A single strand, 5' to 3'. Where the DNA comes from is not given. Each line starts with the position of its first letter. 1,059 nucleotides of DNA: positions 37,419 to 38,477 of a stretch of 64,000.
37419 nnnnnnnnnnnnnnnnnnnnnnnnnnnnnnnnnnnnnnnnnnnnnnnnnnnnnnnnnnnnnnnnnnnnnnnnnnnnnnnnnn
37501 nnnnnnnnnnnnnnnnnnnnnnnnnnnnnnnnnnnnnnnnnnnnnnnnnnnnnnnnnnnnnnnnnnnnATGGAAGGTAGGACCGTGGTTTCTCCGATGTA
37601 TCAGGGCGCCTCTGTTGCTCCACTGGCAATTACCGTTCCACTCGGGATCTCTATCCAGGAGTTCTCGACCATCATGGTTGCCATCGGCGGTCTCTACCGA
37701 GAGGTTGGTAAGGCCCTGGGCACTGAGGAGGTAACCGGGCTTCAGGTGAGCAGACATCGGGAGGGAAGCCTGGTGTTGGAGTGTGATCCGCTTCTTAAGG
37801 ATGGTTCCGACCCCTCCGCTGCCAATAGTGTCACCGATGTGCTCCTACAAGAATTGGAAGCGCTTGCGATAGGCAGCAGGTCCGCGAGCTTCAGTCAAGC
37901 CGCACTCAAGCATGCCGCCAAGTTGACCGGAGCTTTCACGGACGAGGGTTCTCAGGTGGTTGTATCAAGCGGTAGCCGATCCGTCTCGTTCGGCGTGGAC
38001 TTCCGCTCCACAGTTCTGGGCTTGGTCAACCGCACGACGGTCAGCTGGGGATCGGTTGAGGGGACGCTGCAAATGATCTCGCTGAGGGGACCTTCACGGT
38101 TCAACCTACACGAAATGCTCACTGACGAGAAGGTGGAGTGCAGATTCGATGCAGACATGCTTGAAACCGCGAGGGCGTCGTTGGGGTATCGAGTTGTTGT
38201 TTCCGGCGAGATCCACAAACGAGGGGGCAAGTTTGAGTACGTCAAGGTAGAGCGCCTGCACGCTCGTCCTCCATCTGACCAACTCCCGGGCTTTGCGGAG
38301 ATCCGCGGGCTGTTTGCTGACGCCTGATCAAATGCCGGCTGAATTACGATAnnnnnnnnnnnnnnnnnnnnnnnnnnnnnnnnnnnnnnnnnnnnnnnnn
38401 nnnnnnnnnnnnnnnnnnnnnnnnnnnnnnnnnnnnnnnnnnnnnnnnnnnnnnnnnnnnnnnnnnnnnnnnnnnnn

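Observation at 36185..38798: Unknown protein + PIN-like gene pair whose promoter/5' end is duplicated around an inserted LLM oxidoreductase gene, divergent from the RM enzyme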

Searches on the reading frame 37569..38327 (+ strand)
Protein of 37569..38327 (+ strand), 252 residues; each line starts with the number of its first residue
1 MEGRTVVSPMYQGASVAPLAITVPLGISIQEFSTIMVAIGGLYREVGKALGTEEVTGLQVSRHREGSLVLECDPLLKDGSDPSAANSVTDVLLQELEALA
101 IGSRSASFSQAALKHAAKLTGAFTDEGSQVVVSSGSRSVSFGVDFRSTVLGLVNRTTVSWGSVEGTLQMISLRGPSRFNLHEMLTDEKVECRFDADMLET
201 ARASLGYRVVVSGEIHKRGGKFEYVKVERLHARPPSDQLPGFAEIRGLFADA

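Call 8: search_protein_families(library=pfam, proteins=[window:37569-38327:+], max_evalue=0.1)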
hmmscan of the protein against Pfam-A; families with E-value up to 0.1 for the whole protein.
window:37569-38327:+ (252 aa): 1 family
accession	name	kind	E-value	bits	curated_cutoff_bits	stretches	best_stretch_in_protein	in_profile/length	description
PF10649.15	DUF2478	-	0.023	14.7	22.3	0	148-205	29-86/159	Protein of unknown function (DUF2478)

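Call 11: find_homologous_proteins(query=window:37569-38327:+, max_evalue=0.001)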
Query window:37569-38327:+ (252 aa): 13 proteins with E <= 0.001 among 1975 candidates.
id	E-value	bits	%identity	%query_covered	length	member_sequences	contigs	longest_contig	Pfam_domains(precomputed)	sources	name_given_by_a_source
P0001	3.3e-157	539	100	100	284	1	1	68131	-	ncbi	-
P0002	1.4e-101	357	71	96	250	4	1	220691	-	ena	-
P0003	1.0e-85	305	61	94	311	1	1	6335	-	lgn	-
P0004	8.1e-82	292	59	93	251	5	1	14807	-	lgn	-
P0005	1.6e-80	288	59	94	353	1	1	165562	-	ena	-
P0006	3.6e-80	287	59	93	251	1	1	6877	-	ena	-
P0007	3.9e-80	287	58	93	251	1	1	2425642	-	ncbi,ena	-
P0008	7.0e-79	283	57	93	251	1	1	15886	-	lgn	-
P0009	2.2e-70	255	52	94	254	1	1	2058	-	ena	-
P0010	2.4e-70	255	51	99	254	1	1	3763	-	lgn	-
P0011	3.1e-69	251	56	86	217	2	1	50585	-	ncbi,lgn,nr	ncbi:MAG: hypothetical protein F4X74_03740 [Acidimicrobiia bacterium]|nr:hypothetical protein [Acidi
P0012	1.4e-44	171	52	68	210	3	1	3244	-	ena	-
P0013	1.4e-9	56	29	83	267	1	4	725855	-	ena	-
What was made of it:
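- Checked: Gene X (37569-38327, 252 aa) is intact and has homologues (call 11).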

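Call 14: find_encoding_contigs(protein=P0002, flank=6000, max_places=3)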
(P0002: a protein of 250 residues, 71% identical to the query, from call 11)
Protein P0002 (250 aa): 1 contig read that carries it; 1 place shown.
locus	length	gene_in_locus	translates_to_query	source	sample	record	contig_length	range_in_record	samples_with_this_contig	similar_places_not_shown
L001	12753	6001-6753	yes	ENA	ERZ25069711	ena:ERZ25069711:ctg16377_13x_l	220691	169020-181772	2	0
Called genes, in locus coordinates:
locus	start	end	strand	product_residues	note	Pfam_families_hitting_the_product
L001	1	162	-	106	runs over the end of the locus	-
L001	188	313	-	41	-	-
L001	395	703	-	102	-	-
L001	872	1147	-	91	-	-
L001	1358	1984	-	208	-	-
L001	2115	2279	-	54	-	-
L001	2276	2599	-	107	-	PF01527:HTH_Tnp_1 (weak), PF13518:HTH_28 (weak)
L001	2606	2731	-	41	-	-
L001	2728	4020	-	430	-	PF24961:NfeD_membrane, PF01957:NfeD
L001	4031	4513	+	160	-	PF00072:Response_reg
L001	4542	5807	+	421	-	PF01595:CNNM, PF00571:CBS (weak), PF03471:CorC_HlyC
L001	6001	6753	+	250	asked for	-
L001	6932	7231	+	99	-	-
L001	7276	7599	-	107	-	PF13248:Zn_ribbon_3 (weak)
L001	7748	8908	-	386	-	PF13784:Fic_N, PF02661:Fic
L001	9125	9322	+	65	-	-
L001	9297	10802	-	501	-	PF02386:TrkH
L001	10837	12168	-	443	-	PF02254:TrkA_N, PF02558:ApbA (weak), PF03435:Sacchrp_dh_NADP (faint), PF03807:F420_oxidored (faint), PF13241:NAD_binding_7 (faint), PF02080:TrkA_C, PF02254:TrkA_N, PF02080:TrkA_C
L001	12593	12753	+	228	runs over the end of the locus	PF01551:Peptidase_M23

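Call 15: find_encoding_contigs(protein=P0007, flank=6000, max_places=3)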
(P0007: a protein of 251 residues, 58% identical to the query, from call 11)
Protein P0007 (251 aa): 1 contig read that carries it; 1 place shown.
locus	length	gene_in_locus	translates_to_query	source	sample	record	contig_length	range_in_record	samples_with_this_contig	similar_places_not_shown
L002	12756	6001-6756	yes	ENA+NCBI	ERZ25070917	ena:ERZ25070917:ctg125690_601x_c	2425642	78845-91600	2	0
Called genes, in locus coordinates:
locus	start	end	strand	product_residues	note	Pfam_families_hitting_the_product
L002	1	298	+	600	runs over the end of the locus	PF00496:SBP_bac_5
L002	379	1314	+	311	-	PF00528:BPD_transp_1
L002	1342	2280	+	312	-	PF12911:OppC_N (weak), PF00528:BPD_transp_1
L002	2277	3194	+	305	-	PF19300:BPD_transp_1_N (weak), PF00528:BPD_transp_1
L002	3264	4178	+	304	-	PF00005:ABC_tran, PF08352:oligo_HPY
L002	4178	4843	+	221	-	PF12146:Hydrolase_4 (weak), PF12697:Abhydrolase_6 (weak)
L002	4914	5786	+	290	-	PF04909:Amidohydro_2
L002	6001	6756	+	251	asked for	-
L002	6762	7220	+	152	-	PF01850:PIN (weak)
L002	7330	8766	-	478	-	PF01520:Amidase_3, PF00395:SLH (faint)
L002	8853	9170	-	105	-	PF13370:Fer4_13, PF13459:Fer4_15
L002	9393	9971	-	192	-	PF19700:DUF6198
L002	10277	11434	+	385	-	PF13173:AAA_14, PF13635:DUF4143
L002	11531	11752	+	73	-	-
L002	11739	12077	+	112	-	PF02452:PemK_toxin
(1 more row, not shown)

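Call 16: find_encoding_contigs(protein=P0005, flank=6000, max_places=3)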
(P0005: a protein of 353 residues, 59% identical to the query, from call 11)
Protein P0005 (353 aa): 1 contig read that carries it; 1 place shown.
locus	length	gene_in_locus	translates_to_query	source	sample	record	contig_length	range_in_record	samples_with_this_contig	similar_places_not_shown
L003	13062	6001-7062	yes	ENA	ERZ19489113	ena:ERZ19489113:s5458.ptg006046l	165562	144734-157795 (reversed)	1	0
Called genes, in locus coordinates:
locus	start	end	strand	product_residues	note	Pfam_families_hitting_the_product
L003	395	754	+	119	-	PF00378:ECH_1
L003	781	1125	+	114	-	-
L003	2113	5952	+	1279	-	-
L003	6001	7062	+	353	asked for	-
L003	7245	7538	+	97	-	-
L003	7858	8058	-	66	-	-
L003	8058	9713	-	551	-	-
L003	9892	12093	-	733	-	PF04545:Sigma70_r4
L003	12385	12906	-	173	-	PF04417:DUF501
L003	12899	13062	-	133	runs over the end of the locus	PF04977:DivIC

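Call 28: find_related_loci(query=A2, collection=genome_contigs, flank=6000)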
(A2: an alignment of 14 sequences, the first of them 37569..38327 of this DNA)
Query A2 (252 aa) in genome_contigs; peptide patterns used: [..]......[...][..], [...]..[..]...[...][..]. (x = any residue, [..] = any of these).
20 stretches matched a pattern; 5 encode a relative of the query (tblastn E <= 1e-3); 5 distinct loci.
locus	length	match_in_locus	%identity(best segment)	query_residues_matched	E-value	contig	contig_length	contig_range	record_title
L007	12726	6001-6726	69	11-252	3e-108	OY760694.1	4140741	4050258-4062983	MAG: Acidimicrobiia bacterium isolate 9e233251-ef21-4ac4-b557-2094fc44eb4a genome assembly, chromosome: 1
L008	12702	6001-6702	58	18-251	6e-89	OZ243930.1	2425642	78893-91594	MAG: Candidatus Spongiisociaceae bacterium isolate 902be31f-b635-4e8d-b77a-d7c110926071 genome assembly, chromosome: 1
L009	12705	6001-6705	50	18-252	9e-78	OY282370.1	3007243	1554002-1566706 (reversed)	MAG: uncultured Acidimicrobiia bacterium isolate 3d6cc9fa-110c-4048-9278-ecdec338fc6f genome assembly, chromosome: 1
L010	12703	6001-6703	68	19-252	2e-89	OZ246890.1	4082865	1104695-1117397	MAG: Acidimicrobiia bacterium isolate cb841b48-16cd-465e-8cff-7e5597cbbcdd genome assembly, chromosome: 1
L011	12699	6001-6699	47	19-251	3e-63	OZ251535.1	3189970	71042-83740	MAG: Candidatus Spongiisociaceae bacterium isolate 634b0852-1bd7-43e5-9878-17fb53bb1bc5 genome assembly, chromosome: 1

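Call 33: predict_structure(alignment_id=A2)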
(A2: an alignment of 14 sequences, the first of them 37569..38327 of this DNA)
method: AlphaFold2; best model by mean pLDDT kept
length: 252 residues; sequences in the alignment: 14
mean_pLDDT: 81.3   pTM: 0.62
mean pLDDT of the five models: 81.3, 80.6, 80.3, 79.7, 79.5
residues with pLDDT >= 90: 80; 70-90: 131; 50-70: 25; < 50: 16
segments of 3 or more residues with pLDDT < 50: 1-14
pLDDT, mean of each block of 10 residues (from residue 1): 35 62 84 88 89 81 73 83 86 91 84 88 76 89 87 86 91 93 84 94 91 89 92 69 55 45
secondary structure, 60 per line:
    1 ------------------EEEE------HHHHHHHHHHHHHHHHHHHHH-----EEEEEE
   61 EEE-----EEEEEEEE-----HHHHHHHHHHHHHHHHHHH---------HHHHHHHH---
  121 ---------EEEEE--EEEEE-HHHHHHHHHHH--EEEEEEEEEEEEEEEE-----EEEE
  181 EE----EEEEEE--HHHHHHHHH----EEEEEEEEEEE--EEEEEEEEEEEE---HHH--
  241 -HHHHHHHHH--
elements in order: E19-22 H29-49 E55-63 E69-76 H82-100 H110-117 E130-134 E137-141 H143-153 E156-171 E177-182 E187-192 H195-203 E208-218 E221-232 H242-250

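Call 35: search_protein_representatives(alignment_id=A2)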
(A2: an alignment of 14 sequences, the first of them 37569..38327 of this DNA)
Query: 14 sequences, 251 profile positions. Proteins with E-value up to 0.001 (for the whole library): 2734; up to 1e-10: 1387; up to 1e-30: 71. The best 150 are listed.
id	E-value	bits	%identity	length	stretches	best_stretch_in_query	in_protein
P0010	1.4e-118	411.1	-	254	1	2-251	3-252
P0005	1.7e-108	378.1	-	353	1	4-250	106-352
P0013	1.3e-79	283.5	-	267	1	11-251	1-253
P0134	9.9e-75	267.5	-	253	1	18-250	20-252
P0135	2.1e-47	178.0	-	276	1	16-250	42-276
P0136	1.0e-46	175.7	-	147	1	155-251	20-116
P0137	1.2e-45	172.2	-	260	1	26-249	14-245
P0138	7.7e-45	169.5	-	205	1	55-249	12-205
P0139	1.9e-44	168.2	-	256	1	26-248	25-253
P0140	6.8e-43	163.2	-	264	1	20-251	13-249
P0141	7.9e-43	163.0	-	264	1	26-251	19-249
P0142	9.0e-43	162.8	-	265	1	25-251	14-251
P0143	3.4e-42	160.9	-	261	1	28-249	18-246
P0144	1.6e-41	158.7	-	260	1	26-250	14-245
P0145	8.0e-41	156.4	-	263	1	27-250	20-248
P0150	2.1e-36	141.9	-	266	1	26-247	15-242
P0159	1.0e-34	136.4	-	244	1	28-249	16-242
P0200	8.6e-31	123.5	-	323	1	29-249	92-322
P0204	1.9e-30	122.4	-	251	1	26-250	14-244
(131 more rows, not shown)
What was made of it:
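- X family: 13 close homologues and 2734 clusters at E<=1e-3: calls 11, 35.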

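Call 36: search_protein_families(library=ncbifam, proteins=[window:37569-38327:+, P0013, P0137, P0150, P0200], max_evalue=0.01)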
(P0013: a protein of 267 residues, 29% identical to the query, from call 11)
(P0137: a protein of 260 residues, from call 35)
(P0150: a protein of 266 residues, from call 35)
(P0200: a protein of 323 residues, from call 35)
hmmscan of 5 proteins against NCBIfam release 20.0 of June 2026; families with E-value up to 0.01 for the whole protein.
window:37569-38327:+ (252 aa): 0 families

P0013 (267 aa): 0 families

P0137 (260 aa): 0 families

P0150 (266 aa): 0 families

P0200 (323 aa): 0 families

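Call 37: search_protein_families(library=padloc, proteins=[window:37569-38327:+, P0013, P0137, P0150, P0200], max_evalue=0.01)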
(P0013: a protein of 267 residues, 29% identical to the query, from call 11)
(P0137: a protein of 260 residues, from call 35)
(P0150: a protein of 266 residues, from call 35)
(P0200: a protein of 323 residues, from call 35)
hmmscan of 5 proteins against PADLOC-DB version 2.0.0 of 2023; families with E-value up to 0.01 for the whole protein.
window:37569-38327:+ (252 aa): 0 families

P0013 (267 aa): 0 families

P0137 (260 aa): 0 families

P0150 (266 aa): 0 families

P0200 (323 aa): 0 families
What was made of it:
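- There is no PADLOC hit (call 37).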

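Call 48: find_homologous_proteins(query=A3, max_evalue=0.00001)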
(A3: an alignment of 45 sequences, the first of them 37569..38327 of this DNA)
Query A3 (45 sequences) (252 aa, profile of the alignment): 27 proteins with E <= 0.00001 among 8000 candidates.
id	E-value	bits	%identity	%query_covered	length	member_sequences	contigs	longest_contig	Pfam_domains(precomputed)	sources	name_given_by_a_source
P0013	9.9e-72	259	29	83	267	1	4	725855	-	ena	-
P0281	1.9e-71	258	36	68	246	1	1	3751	-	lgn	-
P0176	5.2e-70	254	21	89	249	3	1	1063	-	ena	-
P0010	1.8e-69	252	51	99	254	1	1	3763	-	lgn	-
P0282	3.7e-67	244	26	89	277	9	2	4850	-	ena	-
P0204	6.8e-67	243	26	89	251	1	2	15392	-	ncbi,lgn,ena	-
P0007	2.4e-66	242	58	93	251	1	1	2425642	-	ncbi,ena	-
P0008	2.7e-66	241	57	93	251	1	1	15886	-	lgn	-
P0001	3.4e-66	241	100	100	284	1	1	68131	-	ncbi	-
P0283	3.5e-66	241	27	90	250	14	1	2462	-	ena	-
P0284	3.9e-66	241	25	89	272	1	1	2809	-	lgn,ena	-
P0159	5.8e-66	240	31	65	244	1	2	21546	-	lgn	-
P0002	1.1e-65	239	71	96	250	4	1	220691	-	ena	-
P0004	4.9e-65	237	59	93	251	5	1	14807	-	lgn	-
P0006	1.1e-63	233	59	93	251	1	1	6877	-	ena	-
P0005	2.7e-61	225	59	94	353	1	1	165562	-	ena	-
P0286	6.7e-51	191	35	54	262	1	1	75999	-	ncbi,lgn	-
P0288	1.9e-25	108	25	38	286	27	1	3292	-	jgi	jgi:hypothetical protein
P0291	1.6e-21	95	26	41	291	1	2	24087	-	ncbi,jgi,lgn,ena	jgi:hypothetical protein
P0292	2.8e-18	84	29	37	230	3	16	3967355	-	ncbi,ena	-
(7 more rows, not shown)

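Call 49: find_encoding_contigs(protein=P0013, flank=3000, max_places=1)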
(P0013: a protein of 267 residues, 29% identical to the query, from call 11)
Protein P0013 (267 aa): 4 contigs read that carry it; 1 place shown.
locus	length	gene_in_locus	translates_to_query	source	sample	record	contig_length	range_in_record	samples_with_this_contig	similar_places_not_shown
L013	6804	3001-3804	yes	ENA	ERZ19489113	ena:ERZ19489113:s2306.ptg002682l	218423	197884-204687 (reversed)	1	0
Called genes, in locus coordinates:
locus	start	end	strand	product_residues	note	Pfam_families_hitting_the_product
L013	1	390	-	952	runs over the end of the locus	PF12419:DUF3670, PF00176:SNF2-rel_dom, PF00271:Helicase_C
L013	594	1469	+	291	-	-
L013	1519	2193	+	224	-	-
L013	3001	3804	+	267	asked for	-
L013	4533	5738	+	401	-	PF00266:Aminotran_5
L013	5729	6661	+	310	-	PF13182:DUF4007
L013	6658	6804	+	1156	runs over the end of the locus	-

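Call 50: find_encoding_contigs(protein=P0204, flank=3000, max_places=1)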
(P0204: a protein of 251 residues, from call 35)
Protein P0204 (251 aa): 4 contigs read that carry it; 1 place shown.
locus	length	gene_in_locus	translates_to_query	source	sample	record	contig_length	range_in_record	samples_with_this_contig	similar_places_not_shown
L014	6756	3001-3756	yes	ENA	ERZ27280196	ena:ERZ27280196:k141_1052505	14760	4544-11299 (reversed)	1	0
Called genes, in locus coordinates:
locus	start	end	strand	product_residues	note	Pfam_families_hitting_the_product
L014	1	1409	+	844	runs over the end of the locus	PF13442:Cytochrome_CBB3 (faint), PF07635:PSCyt1, PF07583:PSCyt2, PF07587:PSD1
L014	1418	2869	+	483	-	PF07394:DUF1501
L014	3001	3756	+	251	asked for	-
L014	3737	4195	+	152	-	PF01850:PIN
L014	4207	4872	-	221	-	PF00753:Lactamase_B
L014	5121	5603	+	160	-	PF00959:Phage_lysozyme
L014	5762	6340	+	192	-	PF08212:Lipocalin_2, PF00061:Lipocalin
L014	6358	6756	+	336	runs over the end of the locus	PF01553:Acyltransferase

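Call 51: find_encoding_contigs(protein=P0286, flank=3000, max_places=1)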
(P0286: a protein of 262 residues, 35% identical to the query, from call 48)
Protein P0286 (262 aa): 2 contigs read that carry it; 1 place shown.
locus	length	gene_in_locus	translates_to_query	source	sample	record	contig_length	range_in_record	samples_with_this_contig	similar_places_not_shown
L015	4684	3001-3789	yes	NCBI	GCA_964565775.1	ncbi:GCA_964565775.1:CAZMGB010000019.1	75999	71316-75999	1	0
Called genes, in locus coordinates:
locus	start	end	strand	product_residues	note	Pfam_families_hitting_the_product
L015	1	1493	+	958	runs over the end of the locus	PF03699:UPF0182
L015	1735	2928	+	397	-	PF00202:Aminotran_3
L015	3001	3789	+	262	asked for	-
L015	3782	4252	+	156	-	PF01850:PIN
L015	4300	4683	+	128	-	?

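Call 52: find_encoding_contigs(protein=P0292, flank=3000, max_places=1)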
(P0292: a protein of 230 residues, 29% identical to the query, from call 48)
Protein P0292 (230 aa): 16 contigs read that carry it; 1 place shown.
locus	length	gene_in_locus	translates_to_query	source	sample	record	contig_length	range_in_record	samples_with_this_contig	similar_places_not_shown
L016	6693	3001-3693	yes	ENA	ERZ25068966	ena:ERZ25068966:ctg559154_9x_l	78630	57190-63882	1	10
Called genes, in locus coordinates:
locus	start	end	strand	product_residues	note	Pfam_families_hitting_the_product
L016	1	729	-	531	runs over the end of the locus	PF07969:Amidohydro_3, PF01979:Amidohydro_1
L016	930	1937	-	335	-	PF00684:DnaJ_CXXCXGXG (faint)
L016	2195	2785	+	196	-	PF00857:Isochorismatase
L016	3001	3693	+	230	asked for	-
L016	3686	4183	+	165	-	PF01850:PIN (weak)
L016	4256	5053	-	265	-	PF03437:BtpA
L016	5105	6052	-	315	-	PF00491:Arginase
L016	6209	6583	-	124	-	PF00903:Glyoxalase, PF22677:Ble-like_N (weak), PF18029:Glyoxalase_6 (weak)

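Call 56: search_protein_families(library=pfam, alignment_id=A3, max_evalue=0.01)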
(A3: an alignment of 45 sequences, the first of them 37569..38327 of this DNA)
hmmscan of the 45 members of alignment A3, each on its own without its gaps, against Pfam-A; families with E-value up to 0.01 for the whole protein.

A. member 1, window:37569-38327:+ (252 aa): 0 families

B. families by the number of members that match (of 45 scanned): 3 families
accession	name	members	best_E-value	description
PF01336.31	tRNA_anti-codon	2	5.2e-07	OB-fold nucleic acid binding domain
PF19135.5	DUF5818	1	0.0088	Protein of unknown function (DUF5818)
PF10451.15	Stn1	1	0.0088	Telomere regulation protein Stn1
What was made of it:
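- On OB-fold (PF01336-like) nucleic-acid-binding proteins: By sequence profile, only 2 of 45 family members hit, and not the window's protein (calls 8, 56).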
